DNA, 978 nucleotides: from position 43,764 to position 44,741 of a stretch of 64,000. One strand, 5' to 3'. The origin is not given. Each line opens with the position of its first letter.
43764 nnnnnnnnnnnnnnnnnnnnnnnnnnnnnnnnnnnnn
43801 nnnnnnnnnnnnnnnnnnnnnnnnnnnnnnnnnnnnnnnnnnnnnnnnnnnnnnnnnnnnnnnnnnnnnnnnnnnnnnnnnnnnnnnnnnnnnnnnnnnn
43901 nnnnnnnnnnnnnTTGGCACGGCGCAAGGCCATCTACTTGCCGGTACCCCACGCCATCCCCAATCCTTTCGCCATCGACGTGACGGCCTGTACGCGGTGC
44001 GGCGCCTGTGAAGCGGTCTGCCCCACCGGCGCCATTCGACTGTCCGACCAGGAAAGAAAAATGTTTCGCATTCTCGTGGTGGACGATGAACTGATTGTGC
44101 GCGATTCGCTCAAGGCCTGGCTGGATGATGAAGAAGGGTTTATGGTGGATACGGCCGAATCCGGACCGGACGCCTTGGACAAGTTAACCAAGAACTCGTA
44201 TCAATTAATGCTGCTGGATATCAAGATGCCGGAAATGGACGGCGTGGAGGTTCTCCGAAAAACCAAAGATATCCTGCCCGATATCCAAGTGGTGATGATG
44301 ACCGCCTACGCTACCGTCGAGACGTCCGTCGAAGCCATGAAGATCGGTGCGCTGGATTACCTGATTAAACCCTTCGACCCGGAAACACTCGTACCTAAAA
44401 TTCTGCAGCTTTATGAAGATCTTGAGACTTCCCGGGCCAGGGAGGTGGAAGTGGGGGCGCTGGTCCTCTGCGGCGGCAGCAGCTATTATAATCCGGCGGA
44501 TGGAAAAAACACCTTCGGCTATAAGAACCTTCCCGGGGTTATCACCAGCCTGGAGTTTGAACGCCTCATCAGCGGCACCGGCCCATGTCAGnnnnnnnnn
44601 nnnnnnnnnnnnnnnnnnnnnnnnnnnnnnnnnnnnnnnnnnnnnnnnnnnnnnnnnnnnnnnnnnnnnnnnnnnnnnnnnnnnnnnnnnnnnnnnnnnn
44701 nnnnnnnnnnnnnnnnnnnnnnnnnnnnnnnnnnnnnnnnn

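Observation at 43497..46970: CheY-like receiver domain spliced into a double HdrA-like electron-bifurcating flavoprotein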

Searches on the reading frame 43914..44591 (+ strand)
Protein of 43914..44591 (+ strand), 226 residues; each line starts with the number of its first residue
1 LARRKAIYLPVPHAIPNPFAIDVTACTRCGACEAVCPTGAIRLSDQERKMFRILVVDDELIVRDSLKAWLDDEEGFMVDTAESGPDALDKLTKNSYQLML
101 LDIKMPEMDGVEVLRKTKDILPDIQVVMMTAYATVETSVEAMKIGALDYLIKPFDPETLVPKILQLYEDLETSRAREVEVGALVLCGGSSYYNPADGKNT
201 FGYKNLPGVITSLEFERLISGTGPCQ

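Call 33: find_related_loci(query=A2, collection=genome_contigs, flank=10000)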
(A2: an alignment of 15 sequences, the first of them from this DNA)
Query A2 (226 aa) in genome_contigs; peptide patterns used: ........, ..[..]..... (x = any residue, [..] = any of these).
600 stretches matched a pattern (row limit reached: there are more); 594 encode a relative of the query (tblastn E <= 1e-3); the best 80 are kept; 79 distinct loci.
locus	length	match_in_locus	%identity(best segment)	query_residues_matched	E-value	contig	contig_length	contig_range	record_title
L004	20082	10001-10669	72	1-224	2e-111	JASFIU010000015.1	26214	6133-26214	MAG: Desulfobacterales bacterium isolate D0608S20remetaG_Bin_248 D0608S20remetaG_FD_scaffold_113_c1, whole genome shotgu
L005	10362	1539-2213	71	1-226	4e-111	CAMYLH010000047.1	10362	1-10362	MAG: uncultured Desulfobacterales bacterium isolate FCS_M_Desulfobacterota_02 genome assembly, contig: scaffold_7903, wh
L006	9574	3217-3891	71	1-226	9e-109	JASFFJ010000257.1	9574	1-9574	MAG: Desulfobacterales bacterium isolate D0606S02metaG_Bin_280 D0606S02metaG_FD_scaffold_2024_c1, whole genome shotgun s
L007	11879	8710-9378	71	1-224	6e-109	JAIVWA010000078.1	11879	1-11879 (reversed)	MAG: Gammaproteobacteria bacterium isolate HYP3_UM_18 NODE_374_length_11879_cov_0.984173, whole genome shotgun sequence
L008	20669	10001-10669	71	1-224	1e-108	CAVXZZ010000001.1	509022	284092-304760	MAG: uncultured delta proteobacterium isolate MFD03804.bin.1.84 genome assembly, contig: contig_12033, whole genome shot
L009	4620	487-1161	70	1-226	4e-108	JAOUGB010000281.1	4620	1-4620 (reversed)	MAG: Desulfobacteraceae bacterium isolate 4_1_July_SF_Bin60 4_1_July_SF_Bin60_scaffold_11571_c1, whole genome shotgun se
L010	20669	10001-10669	70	1-224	1e-107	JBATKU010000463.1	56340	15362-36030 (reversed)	MAG: Desulfobacterales bacterium isolate MFD10234_ilm_asm_bin6 k127_20491, whole genome shotgun sequence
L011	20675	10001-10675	69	1-226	1e-106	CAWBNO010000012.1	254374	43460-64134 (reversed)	MAG: uncultured delta proteobacterium isolate MFD09779.bin.1.88 genome assembly, contig: contig_23276, whole genome shot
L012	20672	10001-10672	77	1-224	1e-120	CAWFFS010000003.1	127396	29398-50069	MAG: uncultured delta proteobacterium isolate MFD02416.bin.2.25 genome assembly, contig: contig_14359, whole genome shot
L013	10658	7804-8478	67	1-226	3e-106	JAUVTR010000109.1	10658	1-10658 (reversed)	MAG: Desulfobacterales bacterium isolate CSMAG_771 CSMAG_771_k141_1238463_length_10658_cov_12.0000, whole genome shotgun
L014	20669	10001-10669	70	1-224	1e-105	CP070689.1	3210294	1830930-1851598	MAG: Deltaproteobacteria bacterium isolate bin63 chromosome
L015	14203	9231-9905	68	1-226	3e-104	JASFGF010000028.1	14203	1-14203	MAG: Desulfobacterales bacterium isolate D0606U02metaG_Bin_281 D0606U02metaG_FD_scaffold_346_c1, whole genome shotgun se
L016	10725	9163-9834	68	1-224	6e-103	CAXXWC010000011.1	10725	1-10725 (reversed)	MAG: Desulfobacterales bacterium isolate 0c1ee1e2-2e93-4d1f-b680-5c09bdc3d0f4 genome assembly, contig: contig_11, whole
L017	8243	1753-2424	67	1-224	5e-103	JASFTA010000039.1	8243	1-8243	MAG: Desulfobacterales bacterium isolate D1103U12metaG_Bin_317 D1103U12metaG_FD_scaffold_676_c1, whole genome shotgun se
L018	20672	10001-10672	69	1-224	2e-102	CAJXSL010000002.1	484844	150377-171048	MAG TPA_asm: uncultured Desulfobacteraceae bacterium isolate SRR6201696_bin.17_MetaBAT_v2.12.1_MAG genome assembly, cont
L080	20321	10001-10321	54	52-159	2e-35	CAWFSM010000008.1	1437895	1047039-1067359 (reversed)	MAG: uncultured delta proteobacterium isolate MFD00905.bin.1.69 genome assembly, contig: contig_9763, whole genome shotg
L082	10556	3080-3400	54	52-159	5e-35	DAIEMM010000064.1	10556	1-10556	MAG TPA_asm: Anaeromyxobacteraceae bacterium isolate clean1110 k141_230566, whole genome shotgun sequence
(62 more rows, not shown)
